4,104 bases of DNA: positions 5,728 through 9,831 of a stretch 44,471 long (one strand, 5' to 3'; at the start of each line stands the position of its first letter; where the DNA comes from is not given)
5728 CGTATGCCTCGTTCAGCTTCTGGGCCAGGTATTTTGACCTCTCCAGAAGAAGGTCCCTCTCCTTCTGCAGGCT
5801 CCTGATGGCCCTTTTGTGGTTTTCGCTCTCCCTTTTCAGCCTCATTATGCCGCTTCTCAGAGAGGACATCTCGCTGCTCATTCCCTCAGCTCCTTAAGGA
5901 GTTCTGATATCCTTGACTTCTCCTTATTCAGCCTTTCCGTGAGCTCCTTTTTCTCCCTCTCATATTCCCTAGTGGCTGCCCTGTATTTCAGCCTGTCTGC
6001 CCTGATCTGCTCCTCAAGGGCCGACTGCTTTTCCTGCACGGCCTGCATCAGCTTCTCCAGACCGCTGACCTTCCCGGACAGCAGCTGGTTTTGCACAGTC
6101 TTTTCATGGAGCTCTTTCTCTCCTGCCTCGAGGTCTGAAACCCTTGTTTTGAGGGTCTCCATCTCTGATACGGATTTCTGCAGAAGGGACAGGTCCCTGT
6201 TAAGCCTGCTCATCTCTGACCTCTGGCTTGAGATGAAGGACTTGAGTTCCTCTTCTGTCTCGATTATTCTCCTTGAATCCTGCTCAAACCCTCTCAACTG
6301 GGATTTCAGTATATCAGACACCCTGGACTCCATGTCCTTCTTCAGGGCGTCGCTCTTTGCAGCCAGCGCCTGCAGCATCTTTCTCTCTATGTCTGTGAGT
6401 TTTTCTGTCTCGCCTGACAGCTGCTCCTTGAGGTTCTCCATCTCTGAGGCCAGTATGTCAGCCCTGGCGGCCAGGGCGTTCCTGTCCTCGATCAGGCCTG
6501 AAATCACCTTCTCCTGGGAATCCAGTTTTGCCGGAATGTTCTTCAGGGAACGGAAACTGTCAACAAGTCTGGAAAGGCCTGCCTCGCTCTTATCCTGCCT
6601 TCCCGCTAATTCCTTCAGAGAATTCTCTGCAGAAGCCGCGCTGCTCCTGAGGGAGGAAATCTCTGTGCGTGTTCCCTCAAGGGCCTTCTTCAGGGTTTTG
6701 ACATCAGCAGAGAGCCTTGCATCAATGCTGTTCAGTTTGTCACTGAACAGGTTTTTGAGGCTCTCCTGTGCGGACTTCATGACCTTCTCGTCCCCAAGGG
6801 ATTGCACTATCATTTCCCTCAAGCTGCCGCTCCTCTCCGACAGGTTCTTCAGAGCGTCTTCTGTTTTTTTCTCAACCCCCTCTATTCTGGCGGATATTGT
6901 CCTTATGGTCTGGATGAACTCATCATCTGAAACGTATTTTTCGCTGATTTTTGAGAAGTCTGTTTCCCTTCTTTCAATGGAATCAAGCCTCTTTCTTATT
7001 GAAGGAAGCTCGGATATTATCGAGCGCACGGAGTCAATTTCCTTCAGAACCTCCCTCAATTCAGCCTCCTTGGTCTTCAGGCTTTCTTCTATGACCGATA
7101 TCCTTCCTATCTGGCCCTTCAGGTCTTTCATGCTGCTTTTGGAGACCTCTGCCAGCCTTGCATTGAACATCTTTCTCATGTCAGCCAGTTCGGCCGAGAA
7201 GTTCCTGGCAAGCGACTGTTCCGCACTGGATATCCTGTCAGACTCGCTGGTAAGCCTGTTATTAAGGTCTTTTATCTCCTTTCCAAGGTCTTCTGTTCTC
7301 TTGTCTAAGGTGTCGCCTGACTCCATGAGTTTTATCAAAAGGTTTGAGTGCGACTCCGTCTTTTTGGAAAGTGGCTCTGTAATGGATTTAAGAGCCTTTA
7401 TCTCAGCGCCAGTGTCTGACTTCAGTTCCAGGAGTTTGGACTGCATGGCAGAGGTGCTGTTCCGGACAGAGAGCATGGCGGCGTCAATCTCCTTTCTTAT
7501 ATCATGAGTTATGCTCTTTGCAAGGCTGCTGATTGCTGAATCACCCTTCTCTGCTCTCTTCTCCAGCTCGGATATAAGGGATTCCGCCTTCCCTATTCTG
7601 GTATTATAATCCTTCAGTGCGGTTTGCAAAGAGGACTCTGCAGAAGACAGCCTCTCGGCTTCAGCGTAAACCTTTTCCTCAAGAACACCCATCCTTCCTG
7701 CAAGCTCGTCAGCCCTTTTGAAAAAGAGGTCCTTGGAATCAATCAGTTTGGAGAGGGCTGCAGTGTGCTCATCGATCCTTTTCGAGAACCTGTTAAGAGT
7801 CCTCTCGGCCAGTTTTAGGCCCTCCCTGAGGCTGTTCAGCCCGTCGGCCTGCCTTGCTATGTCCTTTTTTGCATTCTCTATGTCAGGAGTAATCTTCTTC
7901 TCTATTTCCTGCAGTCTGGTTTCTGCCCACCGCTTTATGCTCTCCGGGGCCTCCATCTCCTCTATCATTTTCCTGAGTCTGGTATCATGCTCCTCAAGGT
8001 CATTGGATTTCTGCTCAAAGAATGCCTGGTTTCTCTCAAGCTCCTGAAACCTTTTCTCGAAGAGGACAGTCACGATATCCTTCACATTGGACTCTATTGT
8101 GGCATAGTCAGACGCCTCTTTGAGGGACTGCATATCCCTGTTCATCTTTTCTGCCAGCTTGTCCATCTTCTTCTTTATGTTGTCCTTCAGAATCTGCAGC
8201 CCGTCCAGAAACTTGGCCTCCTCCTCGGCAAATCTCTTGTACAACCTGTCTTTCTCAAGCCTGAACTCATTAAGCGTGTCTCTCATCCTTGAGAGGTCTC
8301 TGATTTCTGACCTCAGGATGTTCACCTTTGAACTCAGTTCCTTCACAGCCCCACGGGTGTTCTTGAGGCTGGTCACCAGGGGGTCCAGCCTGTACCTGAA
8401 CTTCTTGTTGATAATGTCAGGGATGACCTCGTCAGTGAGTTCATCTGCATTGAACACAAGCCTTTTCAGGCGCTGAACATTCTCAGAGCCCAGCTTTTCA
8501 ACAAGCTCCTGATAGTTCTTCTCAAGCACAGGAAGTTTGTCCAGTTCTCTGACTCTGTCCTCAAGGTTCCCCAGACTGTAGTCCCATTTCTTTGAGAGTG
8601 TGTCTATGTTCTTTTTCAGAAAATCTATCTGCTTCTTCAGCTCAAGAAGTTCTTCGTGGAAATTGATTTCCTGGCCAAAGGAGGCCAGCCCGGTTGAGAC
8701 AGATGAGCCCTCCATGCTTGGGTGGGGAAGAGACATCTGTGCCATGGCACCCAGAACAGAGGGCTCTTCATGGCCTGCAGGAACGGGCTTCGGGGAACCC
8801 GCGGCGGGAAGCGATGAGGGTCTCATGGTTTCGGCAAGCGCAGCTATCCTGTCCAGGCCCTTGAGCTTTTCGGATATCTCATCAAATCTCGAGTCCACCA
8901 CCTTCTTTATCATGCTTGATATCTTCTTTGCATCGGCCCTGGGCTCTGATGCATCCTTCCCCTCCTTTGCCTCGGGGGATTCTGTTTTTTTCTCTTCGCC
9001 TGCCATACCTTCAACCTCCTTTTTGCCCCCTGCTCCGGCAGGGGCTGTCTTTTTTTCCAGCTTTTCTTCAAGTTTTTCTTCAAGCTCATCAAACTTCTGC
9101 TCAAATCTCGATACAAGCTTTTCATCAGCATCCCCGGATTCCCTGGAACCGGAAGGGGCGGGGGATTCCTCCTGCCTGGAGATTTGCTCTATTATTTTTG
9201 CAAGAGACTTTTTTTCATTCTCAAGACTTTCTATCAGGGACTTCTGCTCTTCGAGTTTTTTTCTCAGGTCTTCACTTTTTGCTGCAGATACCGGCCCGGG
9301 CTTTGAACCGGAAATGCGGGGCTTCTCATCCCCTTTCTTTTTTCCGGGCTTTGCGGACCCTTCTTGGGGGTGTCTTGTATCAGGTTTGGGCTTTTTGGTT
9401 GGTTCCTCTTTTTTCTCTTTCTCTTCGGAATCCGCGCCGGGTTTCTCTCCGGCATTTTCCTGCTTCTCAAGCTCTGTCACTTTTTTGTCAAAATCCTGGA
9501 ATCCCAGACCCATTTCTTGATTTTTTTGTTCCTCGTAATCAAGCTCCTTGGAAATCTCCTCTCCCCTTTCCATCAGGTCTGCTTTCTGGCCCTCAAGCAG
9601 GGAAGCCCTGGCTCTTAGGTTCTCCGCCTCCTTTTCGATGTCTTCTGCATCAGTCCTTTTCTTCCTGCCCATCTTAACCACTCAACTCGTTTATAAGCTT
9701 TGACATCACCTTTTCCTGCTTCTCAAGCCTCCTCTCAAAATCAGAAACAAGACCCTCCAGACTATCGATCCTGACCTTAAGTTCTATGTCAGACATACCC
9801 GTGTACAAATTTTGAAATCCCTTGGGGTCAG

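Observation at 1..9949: Translationally coupled operon of a 91-aa membrane anchor plus three giant pure coiled-coil proteins (1,267, 1,416 and at least 542 aa)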

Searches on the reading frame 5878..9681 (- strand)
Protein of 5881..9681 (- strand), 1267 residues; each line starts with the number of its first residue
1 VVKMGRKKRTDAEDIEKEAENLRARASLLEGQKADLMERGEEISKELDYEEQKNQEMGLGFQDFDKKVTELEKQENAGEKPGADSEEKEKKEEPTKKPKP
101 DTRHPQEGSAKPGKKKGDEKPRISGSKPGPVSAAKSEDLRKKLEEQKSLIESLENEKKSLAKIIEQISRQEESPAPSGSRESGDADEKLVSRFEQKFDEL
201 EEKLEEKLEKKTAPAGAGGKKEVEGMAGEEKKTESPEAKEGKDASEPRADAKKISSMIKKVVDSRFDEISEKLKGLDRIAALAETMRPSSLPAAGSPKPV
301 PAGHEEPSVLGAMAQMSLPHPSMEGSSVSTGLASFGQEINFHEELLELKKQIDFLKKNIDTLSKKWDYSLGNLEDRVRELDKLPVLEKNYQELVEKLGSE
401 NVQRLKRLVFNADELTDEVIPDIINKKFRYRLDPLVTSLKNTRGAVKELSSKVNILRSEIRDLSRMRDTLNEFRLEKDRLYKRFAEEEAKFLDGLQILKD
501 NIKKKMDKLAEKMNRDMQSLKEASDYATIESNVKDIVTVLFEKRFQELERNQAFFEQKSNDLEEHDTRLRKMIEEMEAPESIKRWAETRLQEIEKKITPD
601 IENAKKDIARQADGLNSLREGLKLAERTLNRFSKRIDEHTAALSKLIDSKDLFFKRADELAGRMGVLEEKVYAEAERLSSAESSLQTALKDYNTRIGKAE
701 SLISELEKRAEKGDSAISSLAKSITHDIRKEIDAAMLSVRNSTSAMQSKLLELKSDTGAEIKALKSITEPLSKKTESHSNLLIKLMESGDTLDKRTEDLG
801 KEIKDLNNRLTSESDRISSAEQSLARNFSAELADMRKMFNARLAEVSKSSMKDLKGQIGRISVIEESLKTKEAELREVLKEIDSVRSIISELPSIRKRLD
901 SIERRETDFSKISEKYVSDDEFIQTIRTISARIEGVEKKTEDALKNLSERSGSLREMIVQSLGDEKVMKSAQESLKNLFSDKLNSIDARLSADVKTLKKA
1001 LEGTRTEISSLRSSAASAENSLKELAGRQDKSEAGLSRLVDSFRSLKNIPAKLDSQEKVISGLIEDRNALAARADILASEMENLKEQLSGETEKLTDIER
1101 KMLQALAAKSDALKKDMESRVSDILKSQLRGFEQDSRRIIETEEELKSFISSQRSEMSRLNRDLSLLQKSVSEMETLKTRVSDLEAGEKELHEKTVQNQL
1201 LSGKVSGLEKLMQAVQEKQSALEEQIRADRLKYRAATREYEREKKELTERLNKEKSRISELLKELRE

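Call 10: search_protein_families(library=pfam, proteins=[window:5881-9681:-], max_evalue=0.01)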
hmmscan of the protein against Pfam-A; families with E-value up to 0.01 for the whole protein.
window:5881-9681:- (1267 aa): 1 family
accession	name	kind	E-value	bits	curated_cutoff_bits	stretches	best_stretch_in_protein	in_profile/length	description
PF06160.17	EzrA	-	0.00037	19.4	39.6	2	587-704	66-185/557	Septation ring formation regulator, EzrA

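Call 13: search_solved_structures(query=window:5881-9681:-, max_evalue=0.01)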
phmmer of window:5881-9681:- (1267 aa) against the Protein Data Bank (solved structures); distinct sequences matched with E-value up to 0.01: 0.

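Call 33: search_protein_families(library=ncbifam, proteins=[window:5881-9672:-], max_evalue=0.01)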
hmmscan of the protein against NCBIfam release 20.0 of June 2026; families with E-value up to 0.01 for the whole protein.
window:5881-9672:- (1264 aa): 8 families
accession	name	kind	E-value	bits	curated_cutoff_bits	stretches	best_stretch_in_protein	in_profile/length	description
TIGR02168.1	SMC_prok_B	equivalog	9.8e-12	43.4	567.35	3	644-975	643-979/1181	chromosome segregation protein SMC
TIGR02169.1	SMC_prok_A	equivalog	4.3e-11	41.3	729.4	2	787-1044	678-931/1165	chromosome segregation protein SMC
NF045487.1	ASRP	equivalog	1.1e-10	40.7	300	3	539-902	124-461/593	archaea-specific SMC-related protein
TIGR04523.1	Mplasa_alph_rch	subfamily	9.8e-09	33.7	270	2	759-1262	40-547/745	helix-rich protein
NF003034.1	PRK03918.1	equivalog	4.1e-07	28.4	700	3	789-953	184-342/878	DNA double-strand break repair ATPase Rad50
NF002572.0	PRK02224.1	equivalog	2e-05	23.1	1087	1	556-817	205-445/888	DNA double-strand break repair ATPase Rad50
NF041034.1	Rad50_Sulf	equivalog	3.6e-05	21.9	1000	1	539-729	446-634/872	DNA double-strand break repair ATPase Rad50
NF047515.1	SpiroCoCo_C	equivalog_domain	0.0006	19.1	125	1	539-657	96-216/313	SpiroCoCo family coiled-coil protein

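Call 74: find_encoding_contigs(protein=window:5878-9672:-, flank=10000, max_places=3)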
Protein window:5878-9672:- (1264 aa): no gene with exactly this product is on record in the collection.

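Call 84: search_protein_families(library=padloc, proteins=[window:5881-9672:-], max_evalue=0.001)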
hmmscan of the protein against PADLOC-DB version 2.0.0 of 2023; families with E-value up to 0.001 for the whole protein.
window:5881-9672:- (1264 aa): 4 families
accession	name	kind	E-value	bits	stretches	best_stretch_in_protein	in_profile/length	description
PDLC03865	LmuB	-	7.3e-08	29.1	2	680-999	533-844/1007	-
PDLC00601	ZorA1|ZorA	-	1.1e-05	22.4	1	433-727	346-638/699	MotA/ExbB/TolQ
PDLC00519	JetC1|JetC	-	0.00012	18.4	1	497-728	234-471/1097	DUF3584 domain; MukB-like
PDLC00551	JetC2|JetC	-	0.00033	16.6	1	792-1039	749-985/1365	DUF3584 domain; MukB-like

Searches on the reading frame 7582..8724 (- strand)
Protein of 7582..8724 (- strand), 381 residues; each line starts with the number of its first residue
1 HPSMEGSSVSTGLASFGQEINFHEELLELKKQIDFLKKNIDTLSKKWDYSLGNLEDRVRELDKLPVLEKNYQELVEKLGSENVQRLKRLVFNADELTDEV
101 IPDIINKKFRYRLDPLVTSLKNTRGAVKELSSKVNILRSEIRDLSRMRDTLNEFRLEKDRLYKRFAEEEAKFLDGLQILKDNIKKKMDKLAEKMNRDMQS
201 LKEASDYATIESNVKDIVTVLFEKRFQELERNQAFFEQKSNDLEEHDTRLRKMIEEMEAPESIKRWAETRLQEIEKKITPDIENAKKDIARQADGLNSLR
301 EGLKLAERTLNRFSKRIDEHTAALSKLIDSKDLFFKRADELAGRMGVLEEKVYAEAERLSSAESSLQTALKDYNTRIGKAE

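Call 37: find_homologous_proteins(query=window:7582-8724:-, max_evalue=0.001)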
Query window:7582-8724:- (381 aa): 2 proteins with E <= 0.001 among 8000 candidates.
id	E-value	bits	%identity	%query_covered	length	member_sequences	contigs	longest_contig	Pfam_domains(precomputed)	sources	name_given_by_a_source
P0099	3.6e-178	610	79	93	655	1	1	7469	-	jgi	jgi:DNA repair exonuclease SbcCD ATPase subunit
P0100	4.3e-86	307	43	97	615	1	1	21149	PF04108.18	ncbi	ncbi:MAG: hypothetical protein QXN71_02225 [Candidatus Aenigmatarchaeota archaeon]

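Call 66: search_protein_representatives(alignment_id=A3)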
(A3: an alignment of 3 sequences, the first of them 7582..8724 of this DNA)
Query: 3 sequences, 513 profile positions. Proteins with E-value up to 0.001 (for the whole library): 52; up to 1e-10: 33; up to 1e-30: 18. The best 52 are listed.
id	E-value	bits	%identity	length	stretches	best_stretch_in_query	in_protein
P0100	7.8e-264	892.6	-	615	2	1-506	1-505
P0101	8.0e-250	846.4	-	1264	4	2-513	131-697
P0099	2.6e-249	844.7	-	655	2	3-487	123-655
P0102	4.2e-110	385.4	-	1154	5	141-505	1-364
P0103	2.6e-108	379.5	-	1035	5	92-511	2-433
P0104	6.3e-105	368.3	-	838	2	6-507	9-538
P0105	4.1e-104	365.6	-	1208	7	82-430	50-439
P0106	7.9e-92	325.1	-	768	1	9-511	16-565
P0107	1.4e-91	324.3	-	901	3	12-510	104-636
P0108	3.2e-90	319.8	-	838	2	65-507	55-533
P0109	3.4e-88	313.1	-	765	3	7-500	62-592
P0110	1.8e-81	291.0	-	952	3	13-427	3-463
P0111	4.1e-56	207.3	-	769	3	11-382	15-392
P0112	7.5e-55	203.1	-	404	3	293-502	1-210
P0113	8.6e-40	153.4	-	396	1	272-509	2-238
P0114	1.9e-38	149.0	-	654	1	8-374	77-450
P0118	1.7e-29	119.5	-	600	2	3-497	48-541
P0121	3.3e-25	105.3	-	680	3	7-362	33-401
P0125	8.3e-19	84.2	-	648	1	2-498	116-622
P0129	6.9e-14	68.0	-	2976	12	199-294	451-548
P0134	3.1e-08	49.3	-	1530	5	354-511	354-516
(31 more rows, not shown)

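Call 67: list_cluster_members(proteins=[P0102, P0105, P0107, P0111, P0114, P0118, P0121, P0125, P0129, P0134])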
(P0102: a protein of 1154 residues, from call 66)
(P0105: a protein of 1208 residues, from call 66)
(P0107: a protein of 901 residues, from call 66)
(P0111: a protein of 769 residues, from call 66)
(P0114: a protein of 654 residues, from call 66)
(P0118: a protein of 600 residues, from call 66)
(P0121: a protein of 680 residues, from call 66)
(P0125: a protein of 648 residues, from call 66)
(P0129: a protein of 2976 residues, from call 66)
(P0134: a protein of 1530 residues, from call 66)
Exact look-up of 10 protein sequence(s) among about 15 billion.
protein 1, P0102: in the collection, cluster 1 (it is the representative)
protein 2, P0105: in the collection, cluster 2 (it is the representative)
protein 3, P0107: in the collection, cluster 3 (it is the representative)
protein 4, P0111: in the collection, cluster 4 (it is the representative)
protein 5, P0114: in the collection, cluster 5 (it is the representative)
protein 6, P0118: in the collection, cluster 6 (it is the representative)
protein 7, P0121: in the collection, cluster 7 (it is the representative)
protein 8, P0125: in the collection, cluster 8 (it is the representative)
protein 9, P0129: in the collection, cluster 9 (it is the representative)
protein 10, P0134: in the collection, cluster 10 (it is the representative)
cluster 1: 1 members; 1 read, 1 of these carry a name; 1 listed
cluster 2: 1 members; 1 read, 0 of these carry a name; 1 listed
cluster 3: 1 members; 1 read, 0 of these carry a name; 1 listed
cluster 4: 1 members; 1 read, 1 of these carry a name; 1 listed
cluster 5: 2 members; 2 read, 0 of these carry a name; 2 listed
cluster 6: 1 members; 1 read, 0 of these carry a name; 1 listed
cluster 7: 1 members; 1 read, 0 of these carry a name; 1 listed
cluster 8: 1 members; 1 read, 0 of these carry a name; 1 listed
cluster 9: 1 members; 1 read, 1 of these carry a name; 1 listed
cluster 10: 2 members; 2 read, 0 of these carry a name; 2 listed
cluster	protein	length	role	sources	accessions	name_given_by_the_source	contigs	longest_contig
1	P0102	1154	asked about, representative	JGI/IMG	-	chromosome segregation protein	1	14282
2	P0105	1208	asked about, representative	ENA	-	-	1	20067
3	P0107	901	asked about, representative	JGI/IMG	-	-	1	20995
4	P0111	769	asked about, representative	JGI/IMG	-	DNA repair exonuclease SbcCD ATPase subunit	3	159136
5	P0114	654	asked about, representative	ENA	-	-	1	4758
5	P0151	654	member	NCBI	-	-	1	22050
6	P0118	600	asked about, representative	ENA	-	-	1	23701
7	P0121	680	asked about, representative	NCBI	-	-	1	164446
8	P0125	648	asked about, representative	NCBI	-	-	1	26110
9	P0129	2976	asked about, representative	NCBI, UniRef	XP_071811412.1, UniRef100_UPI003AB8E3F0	uncharacterized protein [Apostichopus japonicus] | uncharacterized protein n=1 Tax=Stichopus japonicus TaxID=307972 RepID=UPI003AB8E3F0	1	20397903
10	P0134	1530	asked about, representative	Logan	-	-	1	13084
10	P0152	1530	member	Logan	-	-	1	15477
